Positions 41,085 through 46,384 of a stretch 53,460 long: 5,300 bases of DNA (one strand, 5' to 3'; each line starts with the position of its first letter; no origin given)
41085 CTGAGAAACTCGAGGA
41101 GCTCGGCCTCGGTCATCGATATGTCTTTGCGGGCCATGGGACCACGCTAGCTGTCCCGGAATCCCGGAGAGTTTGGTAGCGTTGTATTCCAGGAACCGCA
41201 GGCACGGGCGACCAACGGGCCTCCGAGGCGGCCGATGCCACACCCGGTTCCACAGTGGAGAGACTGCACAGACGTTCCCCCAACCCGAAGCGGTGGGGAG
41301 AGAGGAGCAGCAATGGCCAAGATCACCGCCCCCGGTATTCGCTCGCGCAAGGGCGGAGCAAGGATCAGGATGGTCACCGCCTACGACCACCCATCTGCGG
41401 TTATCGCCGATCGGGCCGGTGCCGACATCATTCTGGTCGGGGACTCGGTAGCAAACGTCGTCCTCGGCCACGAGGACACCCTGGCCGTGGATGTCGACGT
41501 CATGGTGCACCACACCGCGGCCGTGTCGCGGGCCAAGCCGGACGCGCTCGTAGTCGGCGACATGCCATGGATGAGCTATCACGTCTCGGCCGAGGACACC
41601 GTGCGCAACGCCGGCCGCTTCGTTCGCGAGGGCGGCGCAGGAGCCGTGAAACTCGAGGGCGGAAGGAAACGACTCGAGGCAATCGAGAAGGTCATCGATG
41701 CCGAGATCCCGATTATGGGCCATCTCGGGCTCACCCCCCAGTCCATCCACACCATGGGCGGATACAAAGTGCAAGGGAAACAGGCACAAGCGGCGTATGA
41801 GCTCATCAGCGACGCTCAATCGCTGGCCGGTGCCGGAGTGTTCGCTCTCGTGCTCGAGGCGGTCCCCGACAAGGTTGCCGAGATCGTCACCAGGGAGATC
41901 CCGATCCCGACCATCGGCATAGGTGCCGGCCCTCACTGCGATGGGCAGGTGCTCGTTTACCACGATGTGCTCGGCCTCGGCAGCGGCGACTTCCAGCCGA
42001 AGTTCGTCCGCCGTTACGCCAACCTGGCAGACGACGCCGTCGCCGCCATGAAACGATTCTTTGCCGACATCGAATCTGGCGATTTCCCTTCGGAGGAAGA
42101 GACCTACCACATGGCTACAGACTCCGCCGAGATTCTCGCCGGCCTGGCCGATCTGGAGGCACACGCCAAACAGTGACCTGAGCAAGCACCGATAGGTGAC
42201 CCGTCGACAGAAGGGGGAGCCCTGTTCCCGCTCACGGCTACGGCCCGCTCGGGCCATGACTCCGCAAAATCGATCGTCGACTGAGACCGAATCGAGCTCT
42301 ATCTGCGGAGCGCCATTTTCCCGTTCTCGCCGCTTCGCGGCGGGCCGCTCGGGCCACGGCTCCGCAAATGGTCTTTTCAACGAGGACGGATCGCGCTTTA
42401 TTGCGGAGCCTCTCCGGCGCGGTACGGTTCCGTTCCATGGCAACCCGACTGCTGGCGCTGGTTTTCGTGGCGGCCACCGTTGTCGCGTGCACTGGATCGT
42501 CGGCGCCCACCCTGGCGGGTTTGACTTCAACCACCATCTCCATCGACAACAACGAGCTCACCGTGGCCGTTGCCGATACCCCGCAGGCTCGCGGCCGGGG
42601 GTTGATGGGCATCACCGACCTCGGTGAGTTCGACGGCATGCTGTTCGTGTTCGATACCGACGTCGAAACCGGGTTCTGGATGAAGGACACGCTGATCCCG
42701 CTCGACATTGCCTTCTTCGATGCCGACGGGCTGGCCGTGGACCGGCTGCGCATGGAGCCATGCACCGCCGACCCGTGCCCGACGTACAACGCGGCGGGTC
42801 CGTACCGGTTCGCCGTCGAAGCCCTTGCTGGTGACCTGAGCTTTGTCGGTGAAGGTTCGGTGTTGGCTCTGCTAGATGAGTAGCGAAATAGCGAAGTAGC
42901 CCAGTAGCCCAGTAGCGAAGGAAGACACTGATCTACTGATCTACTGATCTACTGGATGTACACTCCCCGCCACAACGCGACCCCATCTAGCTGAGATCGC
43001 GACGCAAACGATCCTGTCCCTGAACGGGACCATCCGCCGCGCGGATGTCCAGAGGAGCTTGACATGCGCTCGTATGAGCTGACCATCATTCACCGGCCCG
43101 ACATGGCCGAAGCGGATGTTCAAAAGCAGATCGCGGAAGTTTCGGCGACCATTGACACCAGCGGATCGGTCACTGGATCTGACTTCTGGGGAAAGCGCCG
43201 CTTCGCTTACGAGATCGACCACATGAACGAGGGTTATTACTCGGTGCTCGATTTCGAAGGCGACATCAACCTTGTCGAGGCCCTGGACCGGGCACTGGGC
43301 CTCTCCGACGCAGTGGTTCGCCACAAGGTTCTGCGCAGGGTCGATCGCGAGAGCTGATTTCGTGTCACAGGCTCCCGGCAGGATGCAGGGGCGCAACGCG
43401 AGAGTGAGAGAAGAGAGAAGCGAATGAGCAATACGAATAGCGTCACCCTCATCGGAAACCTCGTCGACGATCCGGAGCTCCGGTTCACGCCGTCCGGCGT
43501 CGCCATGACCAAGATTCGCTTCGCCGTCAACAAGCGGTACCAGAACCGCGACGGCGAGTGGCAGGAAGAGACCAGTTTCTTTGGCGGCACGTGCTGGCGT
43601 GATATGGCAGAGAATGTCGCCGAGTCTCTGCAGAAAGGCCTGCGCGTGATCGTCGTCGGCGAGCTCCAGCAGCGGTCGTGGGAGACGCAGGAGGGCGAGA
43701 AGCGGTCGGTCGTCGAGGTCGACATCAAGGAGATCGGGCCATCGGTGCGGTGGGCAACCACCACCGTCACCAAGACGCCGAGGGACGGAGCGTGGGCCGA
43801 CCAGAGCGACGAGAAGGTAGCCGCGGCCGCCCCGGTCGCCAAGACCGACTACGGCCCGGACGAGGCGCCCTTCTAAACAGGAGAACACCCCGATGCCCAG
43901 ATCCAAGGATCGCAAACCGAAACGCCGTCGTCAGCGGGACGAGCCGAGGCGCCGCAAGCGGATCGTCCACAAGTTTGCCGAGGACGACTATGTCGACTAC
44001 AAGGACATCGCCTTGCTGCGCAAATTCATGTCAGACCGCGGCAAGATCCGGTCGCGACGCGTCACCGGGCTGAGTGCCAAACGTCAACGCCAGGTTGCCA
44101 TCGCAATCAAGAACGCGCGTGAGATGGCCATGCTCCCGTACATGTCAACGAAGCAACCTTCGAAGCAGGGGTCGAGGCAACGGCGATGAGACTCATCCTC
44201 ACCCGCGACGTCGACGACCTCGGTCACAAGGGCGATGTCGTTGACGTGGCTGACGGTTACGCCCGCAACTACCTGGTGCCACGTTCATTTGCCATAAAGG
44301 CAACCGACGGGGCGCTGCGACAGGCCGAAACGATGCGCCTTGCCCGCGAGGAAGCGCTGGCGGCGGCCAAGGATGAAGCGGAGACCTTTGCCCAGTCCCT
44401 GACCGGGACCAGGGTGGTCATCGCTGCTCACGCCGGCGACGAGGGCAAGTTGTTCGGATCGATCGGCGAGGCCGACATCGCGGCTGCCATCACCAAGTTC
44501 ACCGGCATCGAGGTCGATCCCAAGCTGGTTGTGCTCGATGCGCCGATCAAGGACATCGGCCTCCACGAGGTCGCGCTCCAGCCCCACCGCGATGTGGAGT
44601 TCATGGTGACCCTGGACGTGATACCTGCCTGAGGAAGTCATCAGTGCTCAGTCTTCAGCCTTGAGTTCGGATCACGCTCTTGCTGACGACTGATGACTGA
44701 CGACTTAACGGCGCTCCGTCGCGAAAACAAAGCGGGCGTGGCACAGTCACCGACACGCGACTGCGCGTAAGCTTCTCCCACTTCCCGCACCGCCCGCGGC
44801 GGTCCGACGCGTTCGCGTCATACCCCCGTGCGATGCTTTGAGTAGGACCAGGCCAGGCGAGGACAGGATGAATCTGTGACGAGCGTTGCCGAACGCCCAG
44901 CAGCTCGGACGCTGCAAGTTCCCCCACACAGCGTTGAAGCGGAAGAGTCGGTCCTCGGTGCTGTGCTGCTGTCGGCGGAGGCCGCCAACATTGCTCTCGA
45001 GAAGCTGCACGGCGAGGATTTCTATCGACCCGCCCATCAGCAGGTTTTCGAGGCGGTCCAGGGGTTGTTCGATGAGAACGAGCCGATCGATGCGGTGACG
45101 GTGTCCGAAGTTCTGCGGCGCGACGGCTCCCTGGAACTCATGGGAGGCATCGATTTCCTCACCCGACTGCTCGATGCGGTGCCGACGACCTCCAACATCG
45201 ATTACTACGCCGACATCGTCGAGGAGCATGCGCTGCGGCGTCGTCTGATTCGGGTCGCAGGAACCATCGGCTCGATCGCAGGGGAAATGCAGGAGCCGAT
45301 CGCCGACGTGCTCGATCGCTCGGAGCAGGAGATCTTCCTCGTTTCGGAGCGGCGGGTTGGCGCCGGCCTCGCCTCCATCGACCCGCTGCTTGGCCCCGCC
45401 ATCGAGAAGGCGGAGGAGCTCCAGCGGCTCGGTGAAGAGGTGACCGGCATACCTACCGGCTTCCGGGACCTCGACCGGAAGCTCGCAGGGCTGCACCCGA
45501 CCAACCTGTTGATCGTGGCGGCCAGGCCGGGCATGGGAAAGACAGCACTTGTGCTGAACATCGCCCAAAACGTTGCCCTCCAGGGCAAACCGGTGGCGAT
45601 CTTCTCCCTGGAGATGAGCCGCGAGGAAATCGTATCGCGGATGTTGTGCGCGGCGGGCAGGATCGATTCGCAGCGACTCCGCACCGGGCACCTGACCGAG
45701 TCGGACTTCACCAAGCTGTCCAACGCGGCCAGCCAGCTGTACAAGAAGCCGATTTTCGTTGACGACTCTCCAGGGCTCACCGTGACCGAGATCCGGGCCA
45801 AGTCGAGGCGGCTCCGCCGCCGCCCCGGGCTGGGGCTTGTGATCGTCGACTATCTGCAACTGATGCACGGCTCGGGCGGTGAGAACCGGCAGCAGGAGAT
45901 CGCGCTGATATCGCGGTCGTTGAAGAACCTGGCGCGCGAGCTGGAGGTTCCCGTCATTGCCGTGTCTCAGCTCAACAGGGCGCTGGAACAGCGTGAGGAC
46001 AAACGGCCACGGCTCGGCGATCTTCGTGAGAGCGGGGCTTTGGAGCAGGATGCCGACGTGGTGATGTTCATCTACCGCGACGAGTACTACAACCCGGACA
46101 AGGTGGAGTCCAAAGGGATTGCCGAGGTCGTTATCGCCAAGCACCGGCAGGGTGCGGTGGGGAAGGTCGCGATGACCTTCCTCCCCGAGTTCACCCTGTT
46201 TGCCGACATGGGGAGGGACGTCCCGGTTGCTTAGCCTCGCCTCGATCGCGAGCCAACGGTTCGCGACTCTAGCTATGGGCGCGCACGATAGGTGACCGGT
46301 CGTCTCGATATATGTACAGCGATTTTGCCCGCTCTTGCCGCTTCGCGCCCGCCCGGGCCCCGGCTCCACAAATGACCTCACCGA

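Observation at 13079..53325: Dispersed ~100-nt hairpin-repeat family: six loci in 53 kb, each just after a stop codon and co-oriented with the upstream gene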

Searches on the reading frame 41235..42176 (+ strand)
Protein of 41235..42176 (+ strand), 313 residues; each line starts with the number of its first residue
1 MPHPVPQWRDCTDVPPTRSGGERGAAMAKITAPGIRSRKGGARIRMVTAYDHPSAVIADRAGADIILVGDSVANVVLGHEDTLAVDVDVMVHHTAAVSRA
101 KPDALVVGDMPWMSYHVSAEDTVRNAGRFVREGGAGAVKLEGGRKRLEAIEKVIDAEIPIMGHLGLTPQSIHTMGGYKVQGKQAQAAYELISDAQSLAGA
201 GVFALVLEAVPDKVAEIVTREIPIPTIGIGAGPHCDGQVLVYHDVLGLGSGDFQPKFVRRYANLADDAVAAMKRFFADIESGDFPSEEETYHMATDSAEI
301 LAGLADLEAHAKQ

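Call 13: search_protein_families(library=pfam, proteins=[window:41235-42176:+])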
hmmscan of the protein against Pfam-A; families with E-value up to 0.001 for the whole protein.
window:41235-42176:+ (313 aa): 2 families
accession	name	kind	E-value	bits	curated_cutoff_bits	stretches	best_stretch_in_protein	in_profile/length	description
PF02548.21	Pantoate_transf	-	2.6e-105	352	28.7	1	31-287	3-259/259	Ketopantoate hydroxymethyltransferase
PF13714.12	PEP_mutase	-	1.6e-05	25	31.5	1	41-143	8-107/240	Phosphoenolpyruvate phosphomutase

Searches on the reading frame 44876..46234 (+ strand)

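Call 13: search_protein_families(library=pfam, proteins=[window:44876-46234:+])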
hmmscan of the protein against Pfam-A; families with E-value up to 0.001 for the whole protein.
window:44876-46234:+ (452 aa): 4 families
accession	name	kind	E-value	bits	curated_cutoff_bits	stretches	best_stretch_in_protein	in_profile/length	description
PF03796.21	DnaB_C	-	5.8e-108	360.5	27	1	191-443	1-254/255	DnaB-like helicase C terminal domain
PF00772.26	DnaB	-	3.9e-33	114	23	1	16-117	2-103/103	DnaB-like helicase N terminal domain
PF13481.12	AAA_25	-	1.1e-16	61.5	27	1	187-367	10-191/195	AAA domain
PF06745.19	ATPase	-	0.0003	20.7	26.6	0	192-257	1-68/231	KaiC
